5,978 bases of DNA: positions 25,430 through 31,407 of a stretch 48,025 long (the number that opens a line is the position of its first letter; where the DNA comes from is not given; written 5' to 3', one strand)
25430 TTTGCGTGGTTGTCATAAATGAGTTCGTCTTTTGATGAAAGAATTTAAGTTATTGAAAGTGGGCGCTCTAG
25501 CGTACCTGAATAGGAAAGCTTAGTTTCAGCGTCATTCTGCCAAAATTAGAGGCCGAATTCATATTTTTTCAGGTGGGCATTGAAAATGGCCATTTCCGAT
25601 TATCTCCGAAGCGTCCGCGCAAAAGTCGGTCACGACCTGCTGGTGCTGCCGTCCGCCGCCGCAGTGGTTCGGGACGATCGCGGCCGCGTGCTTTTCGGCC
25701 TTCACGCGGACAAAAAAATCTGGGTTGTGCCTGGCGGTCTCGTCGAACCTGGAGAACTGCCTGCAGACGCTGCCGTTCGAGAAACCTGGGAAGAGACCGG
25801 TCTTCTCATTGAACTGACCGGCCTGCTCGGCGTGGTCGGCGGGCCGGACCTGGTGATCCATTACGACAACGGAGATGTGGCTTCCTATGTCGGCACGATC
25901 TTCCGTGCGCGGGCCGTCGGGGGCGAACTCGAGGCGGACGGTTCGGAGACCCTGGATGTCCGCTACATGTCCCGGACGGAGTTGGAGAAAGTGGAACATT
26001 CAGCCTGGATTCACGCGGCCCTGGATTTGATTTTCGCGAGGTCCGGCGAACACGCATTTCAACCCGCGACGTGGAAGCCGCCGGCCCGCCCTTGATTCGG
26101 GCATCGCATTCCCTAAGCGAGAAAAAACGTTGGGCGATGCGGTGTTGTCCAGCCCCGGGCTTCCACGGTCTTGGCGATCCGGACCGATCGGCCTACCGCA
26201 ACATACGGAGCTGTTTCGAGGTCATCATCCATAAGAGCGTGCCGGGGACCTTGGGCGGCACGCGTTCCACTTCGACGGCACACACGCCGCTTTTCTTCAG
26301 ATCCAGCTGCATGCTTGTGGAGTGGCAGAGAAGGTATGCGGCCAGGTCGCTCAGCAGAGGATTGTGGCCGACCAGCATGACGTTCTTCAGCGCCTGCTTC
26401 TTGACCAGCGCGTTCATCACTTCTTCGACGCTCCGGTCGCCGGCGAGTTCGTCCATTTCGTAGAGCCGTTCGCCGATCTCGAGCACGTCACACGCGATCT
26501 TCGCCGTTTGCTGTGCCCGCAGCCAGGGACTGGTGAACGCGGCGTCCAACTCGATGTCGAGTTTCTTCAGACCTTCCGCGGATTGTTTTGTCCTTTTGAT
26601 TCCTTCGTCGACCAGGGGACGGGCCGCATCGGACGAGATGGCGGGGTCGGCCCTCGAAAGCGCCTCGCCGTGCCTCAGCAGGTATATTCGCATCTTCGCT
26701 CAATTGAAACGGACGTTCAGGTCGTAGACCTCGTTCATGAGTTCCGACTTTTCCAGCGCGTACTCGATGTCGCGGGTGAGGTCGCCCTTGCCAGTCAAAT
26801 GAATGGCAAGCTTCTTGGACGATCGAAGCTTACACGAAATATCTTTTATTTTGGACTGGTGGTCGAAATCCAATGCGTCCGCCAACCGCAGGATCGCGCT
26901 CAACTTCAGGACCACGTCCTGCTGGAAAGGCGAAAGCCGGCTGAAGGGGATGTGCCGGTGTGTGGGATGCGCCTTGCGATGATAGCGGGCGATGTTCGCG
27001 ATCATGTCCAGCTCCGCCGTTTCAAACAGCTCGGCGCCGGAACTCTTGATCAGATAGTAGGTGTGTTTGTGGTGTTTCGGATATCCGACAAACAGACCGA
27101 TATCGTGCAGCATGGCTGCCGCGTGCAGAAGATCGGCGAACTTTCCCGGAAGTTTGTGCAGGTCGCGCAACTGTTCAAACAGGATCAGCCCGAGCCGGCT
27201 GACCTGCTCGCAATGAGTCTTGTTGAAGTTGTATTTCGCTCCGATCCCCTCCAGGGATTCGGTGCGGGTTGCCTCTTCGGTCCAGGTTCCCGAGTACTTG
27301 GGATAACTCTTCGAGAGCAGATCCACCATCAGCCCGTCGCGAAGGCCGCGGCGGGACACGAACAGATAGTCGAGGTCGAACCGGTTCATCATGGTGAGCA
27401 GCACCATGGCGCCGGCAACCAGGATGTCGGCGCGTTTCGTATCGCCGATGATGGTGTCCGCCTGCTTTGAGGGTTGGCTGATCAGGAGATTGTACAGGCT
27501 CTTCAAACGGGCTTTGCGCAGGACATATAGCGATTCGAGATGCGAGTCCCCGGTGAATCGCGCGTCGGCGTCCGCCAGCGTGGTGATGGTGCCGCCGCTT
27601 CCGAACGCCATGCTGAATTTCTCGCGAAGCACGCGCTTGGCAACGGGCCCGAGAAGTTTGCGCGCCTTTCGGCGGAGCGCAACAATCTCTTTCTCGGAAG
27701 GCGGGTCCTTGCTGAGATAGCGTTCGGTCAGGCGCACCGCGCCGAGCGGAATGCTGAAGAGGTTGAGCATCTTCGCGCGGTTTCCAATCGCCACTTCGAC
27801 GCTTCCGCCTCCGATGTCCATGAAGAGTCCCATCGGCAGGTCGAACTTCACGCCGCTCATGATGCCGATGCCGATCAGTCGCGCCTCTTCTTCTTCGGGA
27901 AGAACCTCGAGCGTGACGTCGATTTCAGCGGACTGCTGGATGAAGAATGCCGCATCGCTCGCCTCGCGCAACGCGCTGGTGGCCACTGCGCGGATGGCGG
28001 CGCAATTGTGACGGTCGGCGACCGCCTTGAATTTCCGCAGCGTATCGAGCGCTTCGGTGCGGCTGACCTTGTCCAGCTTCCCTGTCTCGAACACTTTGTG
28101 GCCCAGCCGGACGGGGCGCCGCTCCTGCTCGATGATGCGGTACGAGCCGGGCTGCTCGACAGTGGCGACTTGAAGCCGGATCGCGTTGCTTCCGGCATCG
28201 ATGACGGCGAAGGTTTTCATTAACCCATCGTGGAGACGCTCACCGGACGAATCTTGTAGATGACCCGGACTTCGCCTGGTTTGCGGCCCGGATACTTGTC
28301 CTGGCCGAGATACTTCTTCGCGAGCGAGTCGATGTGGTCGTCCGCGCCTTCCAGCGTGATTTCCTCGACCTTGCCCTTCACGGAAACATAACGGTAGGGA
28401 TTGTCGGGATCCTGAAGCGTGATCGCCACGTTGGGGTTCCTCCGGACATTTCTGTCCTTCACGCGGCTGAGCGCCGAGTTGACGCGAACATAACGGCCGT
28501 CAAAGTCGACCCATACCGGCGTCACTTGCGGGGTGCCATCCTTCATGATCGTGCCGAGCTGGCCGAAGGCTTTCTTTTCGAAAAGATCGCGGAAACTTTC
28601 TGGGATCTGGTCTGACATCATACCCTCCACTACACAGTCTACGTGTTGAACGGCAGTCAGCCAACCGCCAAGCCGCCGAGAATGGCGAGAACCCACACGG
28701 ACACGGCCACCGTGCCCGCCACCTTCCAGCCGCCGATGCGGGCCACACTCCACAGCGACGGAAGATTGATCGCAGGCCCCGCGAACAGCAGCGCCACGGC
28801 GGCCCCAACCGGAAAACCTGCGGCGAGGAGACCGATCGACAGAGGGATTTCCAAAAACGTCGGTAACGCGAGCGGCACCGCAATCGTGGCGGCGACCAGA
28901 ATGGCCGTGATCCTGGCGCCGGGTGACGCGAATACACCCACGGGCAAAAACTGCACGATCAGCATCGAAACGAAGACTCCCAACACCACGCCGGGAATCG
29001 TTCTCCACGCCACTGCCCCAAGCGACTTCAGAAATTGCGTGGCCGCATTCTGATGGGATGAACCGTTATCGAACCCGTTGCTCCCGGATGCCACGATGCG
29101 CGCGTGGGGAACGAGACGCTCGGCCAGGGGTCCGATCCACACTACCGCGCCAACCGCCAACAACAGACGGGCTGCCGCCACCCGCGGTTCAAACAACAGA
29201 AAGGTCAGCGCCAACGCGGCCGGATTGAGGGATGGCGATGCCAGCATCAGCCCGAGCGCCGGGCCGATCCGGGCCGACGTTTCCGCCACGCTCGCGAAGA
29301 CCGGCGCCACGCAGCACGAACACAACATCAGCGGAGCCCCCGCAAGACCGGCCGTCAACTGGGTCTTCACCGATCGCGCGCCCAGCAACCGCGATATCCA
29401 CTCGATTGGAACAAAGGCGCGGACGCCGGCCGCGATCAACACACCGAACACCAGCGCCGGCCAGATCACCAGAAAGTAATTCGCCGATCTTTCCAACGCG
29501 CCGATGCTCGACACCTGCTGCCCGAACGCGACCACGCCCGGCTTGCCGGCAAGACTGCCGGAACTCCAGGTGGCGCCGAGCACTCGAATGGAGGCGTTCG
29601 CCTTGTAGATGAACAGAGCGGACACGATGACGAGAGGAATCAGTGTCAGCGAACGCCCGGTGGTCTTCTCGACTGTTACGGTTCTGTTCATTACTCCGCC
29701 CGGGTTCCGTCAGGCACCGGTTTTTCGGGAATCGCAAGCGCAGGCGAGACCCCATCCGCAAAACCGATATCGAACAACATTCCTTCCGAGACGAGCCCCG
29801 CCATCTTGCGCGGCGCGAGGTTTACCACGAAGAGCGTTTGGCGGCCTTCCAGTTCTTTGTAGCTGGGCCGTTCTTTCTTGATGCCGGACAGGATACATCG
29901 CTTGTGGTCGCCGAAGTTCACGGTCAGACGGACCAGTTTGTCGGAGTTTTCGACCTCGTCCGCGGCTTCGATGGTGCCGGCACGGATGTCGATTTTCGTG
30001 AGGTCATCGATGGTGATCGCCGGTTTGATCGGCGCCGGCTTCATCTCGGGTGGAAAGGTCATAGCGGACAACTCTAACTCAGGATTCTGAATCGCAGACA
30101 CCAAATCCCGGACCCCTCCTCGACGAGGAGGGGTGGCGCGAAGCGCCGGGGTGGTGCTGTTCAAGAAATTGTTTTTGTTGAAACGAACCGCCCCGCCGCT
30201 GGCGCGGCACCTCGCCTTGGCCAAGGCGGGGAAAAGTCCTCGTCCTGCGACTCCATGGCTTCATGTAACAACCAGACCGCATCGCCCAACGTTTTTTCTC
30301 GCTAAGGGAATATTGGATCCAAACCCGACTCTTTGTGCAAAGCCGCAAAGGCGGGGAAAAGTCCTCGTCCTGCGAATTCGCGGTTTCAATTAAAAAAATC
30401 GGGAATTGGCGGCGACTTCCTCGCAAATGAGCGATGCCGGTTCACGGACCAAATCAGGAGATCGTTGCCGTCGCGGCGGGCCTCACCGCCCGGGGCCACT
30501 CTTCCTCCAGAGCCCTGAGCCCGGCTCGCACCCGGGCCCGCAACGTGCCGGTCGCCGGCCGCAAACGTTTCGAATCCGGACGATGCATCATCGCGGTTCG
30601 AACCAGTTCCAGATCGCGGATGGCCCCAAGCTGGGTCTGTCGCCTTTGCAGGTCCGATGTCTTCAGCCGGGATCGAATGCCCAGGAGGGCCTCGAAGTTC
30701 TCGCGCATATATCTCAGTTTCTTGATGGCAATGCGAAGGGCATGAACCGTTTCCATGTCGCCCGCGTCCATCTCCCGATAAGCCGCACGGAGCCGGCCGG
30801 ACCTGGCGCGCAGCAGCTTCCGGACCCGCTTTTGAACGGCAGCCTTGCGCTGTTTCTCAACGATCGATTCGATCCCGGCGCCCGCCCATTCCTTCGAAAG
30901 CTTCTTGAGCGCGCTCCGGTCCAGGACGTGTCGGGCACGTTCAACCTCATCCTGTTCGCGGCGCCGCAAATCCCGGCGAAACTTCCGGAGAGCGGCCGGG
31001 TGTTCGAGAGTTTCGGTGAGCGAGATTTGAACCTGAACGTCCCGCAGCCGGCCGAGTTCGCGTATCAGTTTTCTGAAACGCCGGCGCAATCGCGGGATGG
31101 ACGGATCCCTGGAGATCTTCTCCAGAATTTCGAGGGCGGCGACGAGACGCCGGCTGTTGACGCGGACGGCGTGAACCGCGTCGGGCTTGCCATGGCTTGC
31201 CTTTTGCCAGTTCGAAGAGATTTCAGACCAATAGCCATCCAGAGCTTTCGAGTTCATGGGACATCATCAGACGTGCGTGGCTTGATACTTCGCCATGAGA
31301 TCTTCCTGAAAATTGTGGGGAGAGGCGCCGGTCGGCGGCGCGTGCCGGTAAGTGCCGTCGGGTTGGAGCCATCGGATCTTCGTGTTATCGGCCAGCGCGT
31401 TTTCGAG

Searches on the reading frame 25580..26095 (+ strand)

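Call 53: search_protein_families(library=pfam, proteins=[window:25580-26095:+], max_evalue=0.001)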
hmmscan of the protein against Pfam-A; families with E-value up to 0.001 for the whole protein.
window:25580-26095:+ (171 aa): 1 family
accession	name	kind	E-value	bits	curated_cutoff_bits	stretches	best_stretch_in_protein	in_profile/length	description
PF00293.34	NUDIX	-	4.9e-19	69.1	21.1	1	24-138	4-121/134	NUDIX domain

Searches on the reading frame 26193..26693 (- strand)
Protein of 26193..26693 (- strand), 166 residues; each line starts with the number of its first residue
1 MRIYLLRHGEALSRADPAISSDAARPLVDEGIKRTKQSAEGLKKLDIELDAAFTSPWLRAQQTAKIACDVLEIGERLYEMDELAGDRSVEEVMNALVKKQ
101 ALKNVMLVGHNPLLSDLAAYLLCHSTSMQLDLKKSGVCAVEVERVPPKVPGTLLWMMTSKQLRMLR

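Call 53: search_protein_families(library=pfam, proteins=[window:26193-26693:-], max_evalue=0.001)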
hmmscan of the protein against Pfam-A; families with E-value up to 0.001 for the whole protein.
window:26193-26693:- (166 aa): 1 family
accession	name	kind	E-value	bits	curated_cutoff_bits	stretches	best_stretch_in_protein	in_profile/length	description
PF00300.27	His_Phos_1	-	2.5e-13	50.6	21.7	1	3-81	1-81/194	Histidine phosphatase superfamily (branch 1)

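Call 67: find_encoding_contigs(protein=window:26193-26693:-, flank=10000, max_places=10)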
Protein window:26193-26693:- (166 aa): 3 contigs read that carry it; 2 places shown.
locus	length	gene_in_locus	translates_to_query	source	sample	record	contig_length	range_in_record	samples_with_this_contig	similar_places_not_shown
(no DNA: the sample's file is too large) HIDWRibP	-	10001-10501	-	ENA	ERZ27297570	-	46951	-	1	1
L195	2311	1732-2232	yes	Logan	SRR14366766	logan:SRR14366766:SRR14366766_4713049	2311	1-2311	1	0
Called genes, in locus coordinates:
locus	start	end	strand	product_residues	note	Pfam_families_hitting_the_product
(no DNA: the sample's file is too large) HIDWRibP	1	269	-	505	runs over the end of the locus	PF16655:PhoD_N, PF16656:Pur_ac_phosph_N, PF25077:DUF7800 (faint), PF09423:PhoD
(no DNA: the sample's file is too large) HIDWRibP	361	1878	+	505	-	PF16655:PhoD_N, PF09423:PhoD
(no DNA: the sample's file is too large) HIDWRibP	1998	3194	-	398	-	PF02698:DUF218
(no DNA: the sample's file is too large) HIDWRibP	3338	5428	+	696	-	PF13089:PP_kinase_N, PF02503:PP_kinase, PF17941:PP_kinase_C_1, PF13091:PLDc_2 (faint), PF13090:PP_kinase_C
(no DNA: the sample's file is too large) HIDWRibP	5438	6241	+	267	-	PF05235:CHAD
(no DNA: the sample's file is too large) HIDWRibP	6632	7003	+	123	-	PF01588:tRNA_bind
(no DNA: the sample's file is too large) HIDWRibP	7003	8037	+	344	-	PF03773:ArsP_1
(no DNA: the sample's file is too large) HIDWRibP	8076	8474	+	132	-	PF01243:PNPOx_N, PF12900:Pyridox_ox_2 (weak)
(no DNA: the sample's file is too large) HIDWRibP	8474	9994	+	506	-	PF02541:Ppx-GppA, PF21447:Ppx-GppA_III, PF01966:HD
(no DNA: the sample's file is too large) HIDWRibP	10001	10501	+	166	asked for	PF00300:His_Phos_1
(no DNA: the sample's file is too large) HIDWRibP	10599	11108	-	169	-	PF00293:NUDIX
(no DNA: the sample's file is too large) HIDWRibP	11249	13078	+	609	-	PF17297:PEPCK_N, PF00821:PEPCK_GTP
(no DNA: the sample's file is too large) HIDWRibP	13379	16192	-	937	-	PF00246:Peptidase_M14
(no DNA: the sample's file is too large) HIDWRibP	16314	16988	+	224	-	PF00005:ABC_tran, PF02463:SMC_N (faint), PF13304:AAA_21 (faint)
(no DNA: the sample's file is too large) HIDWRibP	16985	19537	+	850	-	PF12704:MacB_PCD, PF02687:FtsX, PF12704:MacB_PCD, PF02687:FtsX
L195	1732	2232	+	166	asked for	PF00300:His_Phos_1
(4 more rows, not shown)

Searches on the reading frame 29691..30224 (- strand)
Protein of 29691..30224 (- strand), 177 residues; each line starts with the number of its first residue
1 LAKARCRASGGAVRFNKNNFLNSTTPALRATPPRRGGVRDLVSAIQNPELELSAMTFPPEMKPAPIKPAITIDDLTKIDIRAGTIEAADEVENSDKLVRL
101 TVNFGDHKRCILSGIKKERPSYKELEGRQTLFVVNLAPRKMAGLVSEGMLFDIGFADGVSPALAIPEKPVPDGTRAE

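Call 53: search_protein_families(library=pfam, proteins=[window:29691-30224:-], max_evalue=0.001)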
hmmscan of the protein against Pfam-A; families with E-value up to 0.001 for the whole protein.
window:29691-30224:- (177 aa): 1 family
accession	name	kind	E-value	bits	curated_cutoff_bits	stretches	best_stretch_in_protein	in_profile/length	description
PF01588.26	tRNA_bind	-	1.8e-18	66.8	27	1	80-175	1-96/96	Putative tRNA binding domain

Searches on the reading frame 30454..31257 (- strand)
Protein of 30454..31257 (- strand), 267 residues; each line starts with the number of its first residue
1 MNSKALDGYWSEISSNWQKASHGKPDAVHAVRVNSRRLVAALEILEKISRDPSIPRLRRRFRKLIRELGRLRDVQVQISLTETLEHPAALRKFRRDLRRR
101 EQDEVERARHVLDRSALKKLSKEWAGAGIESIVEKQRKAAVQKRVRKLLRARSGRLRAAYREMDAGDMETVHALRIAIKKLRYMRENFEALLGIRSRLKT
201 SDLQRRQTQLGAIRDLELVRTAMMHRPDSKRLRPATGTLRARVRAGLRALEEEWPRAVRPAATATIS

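Call 53: search_protein_families(library=pfam, proteins=[window:30454-31257:-], max_evalue=0.001)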
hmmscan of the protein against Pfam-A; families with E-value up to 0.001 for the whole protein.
window:30454-31257:- (267 aa): 1 family
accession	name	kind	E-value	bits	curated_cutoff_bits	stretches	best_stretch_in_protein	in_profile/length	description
PF05235.19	CHAD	-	9.7e-30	104.7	25.6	1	5-221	2-225/228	CHAD domain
